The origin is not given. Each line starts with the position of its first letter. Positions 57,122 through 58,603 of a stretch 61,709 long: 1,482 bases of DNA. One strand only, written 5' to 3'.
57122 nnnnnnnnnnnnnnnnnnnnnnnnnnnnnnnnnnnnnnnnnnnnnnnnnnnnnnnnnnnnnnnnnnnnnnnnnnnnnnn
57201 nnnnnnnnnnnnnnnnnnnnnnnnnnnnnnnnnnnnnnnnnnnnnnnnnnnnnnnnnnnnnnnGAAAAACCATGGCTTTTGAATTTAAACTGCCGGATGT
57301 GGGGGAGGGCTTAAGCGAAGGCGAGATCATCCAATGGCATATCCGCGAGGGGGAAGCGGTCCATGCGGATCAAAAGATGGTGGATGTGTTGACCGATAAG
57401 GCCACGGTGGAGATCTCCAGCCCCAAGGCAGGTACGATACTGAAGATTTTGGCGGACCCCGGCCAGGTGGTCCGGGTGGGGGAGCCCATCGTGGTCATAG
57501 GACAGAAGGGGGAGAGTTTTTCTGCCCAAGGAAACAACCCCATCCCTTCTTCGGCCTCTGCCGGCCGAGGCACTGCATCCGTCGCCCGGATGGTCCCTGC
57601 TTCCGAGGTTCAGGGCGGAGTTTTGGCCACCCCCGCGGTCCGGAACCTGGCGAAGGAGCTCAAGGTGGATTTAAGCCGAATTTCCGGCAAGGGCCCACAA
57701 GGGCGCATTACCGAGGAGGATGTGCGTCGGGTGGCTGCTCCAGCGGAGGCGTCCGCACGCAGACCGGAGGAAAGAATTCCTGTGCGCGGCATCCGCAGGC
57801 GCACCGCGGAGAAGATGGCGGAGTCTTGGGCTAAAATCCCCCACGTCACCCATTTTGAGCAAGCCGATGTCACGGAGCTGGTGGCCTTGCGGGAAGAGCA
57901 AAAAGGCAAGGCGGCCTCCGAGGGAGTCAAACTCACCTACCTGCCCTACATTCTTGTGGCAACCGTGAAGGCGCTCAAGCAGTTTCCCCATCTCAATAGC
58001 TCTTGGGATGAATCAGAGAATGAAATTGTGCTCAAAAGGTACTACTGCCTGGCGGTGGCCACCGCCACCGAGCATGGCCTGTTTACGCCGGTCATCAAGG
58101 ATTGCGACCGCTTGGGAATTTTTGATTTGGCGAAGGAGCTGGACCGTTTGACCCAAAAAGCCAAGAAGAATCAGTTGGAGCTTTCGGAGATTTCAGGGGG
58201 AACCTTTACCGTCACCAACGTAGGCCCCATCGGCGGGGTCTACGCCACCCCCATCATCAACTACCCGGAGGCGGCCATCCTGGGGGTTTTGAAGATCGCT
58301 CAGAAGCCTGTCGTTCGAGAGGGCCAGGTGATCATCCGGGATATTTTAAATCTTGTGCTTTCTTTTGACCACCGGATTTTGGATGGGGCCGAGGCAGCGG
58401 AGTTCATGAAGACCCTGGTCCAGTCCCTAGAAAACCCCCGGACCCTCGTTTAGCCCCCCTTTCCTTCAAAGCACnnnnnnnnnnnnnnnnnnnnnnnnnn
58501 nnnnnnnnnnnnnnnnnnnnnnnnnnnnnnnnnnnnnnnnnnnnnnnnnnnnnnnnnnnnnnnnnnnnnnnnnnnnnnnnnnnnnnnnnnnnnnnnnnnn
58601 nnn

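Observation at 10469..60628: Family-2: second 57-nt genic mini-element with a hairpin whose stem co-varies between copies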

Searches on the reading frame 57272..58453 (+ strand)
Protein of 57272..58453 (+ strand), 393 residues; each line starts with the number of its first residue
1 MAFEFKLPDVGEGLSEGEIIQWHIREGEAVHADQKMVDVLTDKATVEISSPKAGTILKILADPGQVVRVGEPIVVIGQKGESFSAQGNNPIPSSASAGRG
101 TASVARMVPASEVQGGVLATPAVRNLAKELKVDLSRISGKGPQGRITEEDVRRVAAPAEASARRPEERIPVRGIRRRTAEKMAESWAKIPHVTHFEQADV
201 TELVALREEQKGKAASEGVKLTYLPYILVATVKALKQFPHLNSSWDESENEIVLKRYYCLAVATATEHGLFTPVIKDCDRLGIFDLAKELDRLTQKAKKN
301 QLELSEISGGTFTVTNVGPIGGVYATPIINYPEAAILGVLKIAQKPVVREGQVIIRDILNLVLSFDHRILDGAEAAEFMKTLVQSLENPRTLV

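Call 10: find_encoding_contigs(protein=window:57272-58453:+, flank=10000, max_places=6)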
Protein window:57272-58453:+ (393 aa): 1 contig read that carries it; 1 place shown.
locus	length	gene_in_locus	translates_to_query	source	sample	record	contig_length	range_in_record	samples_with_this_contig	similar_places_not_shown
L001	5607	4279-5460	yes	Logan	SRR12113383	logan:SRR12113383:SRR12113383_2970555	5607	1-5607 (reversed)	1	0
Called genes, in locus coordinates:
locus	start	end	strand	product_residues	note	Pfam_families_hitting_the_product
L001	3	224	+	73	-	?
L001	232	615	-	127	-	-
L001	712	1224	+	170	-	PF01058:Oxidored_q6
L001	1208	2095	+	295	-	PF16881:LIAS_N, PF04055:Radical_SAM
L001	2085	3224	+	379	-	PF00676:E1_dh, PF02775:TPP_enzyme_C (weak)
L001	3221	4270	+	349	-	PF02779:Transket_pyr, PF02780:Transketolase_C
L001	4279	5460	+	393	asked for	PF00364:Biotin_lipoyl, PF25997:BSH_YhbJ, PF02817:E3_binding, PF00198:2-oxoacid_dh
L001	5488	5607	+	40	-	?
